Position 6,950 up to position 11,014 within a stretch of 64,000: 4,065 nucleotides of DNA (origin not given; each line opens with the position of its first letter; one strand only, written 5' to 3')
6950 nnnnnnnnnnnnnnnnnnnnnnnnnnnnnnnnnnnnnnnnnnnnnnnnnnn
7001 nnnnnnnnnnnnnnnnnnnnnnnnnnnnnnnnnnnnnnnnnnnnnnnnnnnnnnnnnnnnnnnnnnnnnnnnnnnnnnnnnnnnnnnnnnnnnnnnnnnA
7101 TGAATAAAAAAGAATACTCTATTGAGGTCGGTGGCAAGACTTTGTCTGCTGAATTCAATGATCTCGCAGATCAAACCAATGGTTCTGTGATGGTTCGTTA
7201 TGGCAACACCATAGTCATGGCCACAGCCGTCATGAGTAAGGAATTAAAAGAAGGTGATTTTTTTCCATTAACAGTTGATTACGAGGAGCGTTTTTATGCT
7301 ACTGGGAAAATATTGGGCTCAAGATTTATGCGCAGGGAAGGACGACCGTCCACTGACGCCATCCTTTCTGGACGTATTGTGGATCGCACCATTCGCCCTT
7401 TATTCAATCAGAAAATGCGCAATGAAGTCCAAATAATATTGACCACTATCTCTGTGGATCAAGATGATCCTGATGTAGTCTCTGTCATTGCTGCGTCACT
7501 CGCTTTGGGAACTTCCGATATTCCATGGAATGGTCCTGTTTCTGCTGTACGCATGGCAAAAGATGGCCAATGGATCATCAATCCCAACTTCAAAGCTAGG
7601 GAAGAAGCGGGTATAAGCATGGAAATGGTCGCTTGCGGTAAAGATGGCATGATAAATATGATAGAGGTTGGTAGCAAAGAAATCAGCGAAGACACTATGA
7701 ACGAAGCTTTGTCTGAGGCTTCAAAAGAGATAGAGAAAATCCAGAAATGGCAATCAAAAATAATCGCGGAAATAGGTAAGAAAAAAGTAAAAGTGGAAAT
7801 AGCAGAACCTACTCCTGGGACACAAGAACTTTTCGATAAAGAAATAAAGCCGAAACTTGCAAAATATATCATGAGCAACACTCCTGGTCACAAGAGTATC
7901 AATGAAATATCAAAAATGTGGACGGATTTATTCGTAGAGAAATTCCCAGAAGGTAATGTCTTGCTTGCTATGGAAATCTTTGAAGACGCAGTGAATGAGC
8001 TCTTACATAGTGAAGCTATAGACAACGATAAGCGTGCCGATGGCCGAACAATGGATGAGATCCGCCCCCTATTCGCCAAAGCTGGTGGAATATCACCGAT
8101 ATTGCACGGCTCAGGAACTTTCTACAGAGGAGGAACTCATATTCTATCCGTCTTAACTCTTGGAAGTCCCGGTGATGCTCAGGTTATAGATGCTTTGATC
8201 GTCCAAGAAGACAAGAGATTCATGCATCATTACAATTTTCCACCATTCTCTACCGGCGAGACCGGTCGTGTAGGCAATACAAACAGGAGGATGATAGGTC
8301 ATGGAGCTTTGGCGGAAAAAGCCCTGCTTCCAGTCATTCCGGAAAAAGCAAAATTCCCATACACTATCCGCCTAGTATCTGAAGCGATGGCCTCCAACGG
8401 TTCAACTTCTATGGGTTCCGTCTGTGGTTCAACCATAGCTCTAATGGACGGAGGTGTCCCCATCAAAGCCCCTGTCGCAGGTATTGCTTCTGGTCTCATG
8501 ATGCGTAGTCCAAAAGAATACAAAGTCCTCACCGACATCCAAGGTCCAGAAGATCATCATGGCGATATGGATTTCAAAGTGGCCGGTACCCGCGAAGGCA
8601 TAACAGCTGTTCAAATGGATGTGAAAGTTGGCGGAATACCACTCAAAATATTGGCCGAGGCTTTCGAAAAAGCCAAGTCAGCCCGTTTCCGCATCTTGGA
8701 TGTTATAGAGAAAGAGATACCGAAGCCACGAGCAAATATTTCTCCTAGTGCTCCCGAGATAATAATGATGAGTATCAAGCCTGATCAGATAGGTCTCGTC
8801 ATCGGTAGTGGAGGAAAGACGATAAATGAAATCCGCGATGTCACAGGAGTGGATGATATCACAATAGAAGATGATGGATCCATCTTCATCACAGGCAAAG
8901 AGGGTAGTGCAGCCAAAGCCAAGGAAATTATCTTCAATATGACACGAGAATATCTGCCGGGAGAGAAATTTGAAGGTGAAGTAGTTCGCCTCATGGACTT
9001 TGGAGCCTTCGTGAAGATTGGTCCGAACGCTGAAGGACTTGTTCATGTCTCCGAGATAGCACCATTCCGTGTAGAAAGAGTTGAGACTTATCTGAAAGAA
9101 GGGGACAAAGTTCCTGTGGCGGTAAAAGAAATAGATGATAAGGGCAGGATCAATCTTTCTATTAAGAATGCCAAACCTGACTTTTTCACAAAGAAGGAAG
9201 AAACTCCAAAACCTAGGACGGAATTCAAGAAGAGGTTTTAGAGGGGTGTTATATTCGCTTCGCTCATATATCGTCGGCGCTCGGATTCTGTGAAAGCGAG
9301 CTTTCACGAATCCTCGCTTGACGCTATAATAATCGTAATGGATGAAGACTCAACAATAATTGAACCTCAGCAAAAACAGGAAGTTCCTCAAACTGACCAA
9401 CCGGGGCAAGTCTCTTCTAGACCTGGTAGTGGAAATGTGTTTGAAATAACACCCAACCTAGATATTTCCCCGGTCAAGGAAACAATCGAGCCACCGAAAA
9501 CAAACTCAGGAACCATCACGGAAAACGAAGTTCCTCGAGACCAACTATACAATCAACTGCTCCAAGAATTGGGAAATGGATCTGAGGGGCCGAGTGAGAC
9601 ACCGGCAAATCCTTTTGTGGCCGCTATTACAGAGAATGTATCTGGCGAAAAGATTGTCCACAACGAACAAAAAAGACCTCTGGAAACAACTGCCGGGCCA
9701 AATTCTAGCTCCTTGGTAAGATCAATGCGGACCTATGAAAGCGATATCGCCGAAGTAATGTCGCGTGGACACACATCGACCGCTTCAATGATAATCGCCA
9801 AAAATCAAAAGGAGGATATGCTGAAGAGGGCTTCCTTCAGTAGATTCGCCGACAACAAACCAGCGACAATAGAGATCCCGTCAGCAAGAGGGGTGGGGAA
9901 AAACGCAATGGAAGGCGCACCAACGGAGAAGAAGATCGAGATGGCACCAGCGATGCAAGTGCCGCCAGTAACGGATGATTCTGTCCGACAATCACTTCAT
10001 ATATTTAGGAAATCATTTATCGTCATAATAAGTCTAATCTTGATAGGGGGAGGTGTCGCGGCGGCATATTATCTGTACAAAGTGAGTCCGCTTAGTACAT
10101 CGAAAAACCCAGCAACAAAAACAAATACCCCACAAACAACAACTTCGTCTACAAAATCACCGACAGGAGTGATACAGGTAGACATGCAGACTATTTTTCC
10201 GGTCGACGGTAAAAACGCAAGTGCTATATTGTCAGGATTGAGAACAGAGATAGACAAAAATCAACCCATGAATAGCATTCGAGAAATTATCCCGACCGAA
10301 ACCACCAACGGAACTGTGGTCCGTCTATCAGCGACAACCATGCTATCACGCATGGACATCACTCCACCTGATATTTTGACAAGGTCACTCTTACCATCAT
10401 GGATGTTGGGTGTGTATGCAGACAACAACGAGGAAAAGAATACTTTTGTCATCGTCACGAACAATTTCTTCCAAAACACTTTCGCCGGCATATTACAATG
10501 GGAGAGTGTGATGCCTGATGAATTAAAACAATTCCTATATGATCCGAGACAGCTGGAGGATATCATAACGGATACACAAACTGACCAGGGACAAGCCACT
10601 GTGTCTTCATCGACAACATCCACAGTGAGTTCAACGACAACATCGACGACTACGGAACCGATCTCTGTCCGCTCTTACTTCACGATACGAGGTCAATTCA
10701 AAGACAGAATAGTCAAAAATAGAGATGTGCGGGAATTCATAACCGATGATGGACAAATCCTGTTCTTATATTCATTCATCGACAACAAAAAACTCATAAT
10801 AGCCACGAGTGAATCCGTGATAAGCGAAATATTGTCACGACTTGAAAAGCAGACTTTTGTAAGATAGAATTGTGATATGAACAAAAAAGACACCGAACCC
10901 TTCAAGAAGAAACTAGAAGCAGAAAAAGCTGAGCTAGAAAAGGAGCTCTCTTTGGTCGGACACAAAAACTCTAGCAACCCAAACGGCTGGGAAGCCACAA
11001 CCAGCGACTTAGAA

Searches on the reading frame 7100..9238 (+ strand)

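Call 56: search_protein_families(library=pfam, proteins=[window:7100-9238:+], max_evalue=0.001)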
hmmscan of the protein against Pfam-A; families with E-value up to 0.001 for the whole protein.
window:7100-9238:+ (713 aa): 4 families
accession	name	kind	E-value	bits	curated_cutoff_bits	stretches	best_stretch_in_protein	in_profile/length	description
PF01138.27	RNase_PH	-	2.2e-47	161.2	25.5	2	13-142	3-130/130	3' exoribonuclease family, domain 1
PF00575.29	S1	-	4.2e-17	62.7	22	1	620-689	4-74/74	S1 RNA binding domain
PF00013.35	KH_1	-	2.4e-11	43.7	21.5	1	556-611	3-64/66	KH domain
PF03725.20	RNase_PH_C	-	5.8e-10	39.4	20.8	1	145-209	1-66/67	3' exoribonuclease family, domain 2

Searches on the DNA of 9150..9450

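Call 18: search_rna_families(source=window, start=9150, end=9450, threshold=evalue, max_evalue=10)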
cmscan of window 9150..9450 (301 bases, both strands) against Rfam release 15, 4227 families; matches with E-value up to 10: 5.
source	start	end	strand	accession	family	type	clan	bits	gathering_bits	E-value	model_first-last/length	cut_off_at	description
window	9221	9243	-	RF01354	CRISPR-DR45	Gene; CRISPR;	-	15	37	8.9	1-24/24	no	CRISPR RNA direct repeat element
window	9264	9342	-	RF01173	snoU105B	Gene; snRNA; snoRNA; CD-box;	CL00075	13.3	49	4.9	1-80/80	no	Small nucleolar RNA U105B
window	9323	9382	-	RF02108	DLEU2_4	Gene; lncRNA;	-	12.1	40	5.8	1-58/58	no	Deleted in lymphocytic leukemia 2 conserved region 4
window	9150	9182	+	RF02940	COG3860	Cis-reg;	-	9.9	42.5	8.8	18-54/54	5'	COG3860 RNA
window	9408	9437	-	RF02186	ST7-OT3_4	Gene; lncRNA;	-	8.8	80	9.5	37-73/73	no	ST7 overlapping transcript 3 conserved region 4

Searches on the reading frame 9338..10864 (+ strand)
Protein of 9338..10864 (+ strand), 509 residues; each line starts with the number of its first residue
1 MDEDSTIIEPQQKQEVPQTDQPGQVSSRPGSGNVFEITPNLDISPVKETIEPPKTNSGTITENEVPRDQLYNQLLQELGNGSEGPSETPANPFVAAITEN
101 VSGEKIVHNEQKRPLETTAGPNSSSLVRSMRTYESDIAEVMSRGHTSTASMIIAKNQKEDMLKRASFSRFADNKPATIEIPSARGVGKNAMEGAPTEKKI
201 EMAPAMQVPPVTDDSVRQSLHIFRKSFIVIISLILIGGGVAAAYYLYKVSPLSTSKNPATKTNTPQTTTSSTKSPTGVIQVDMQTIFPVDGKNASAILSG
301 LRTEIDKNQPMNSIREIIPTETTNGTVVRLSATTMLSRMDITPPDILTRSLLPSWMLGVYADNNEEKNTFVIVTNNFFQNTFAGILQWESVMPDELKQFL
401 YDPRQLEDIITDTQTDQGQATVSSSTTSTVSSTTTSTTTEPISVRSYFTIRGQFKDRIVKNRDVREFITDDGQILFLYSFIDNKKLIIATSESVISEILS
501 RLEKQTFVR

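Call 56: search_protein_families(library=pfam, proteins=[window:9338-10864:+], max_evalue=0.001)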
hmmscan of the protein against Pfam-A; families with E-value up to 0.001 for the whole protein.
window:9338-10864:+ (509 aa): 0 families

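Call 69: find_encoding_contigs(protein=window:9338-10864:+, flank=2000, max_places=3)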
Protein window:9338-10864:+ (509 aa): 2 contigs read that carry it; 1 place shown.
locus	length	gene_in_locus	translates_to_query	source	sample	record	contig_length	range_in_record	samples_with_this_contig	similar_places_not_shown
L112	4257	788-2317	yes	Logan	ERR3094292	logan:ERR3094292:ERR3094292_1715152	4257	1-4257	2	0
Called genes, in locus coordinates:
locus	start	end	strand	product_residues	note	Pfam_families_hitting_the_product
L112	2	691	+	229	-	?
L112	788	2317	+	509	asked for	-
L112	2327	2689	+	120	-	PF01258:zf-dskA_traR (weak)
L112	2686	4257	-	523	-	?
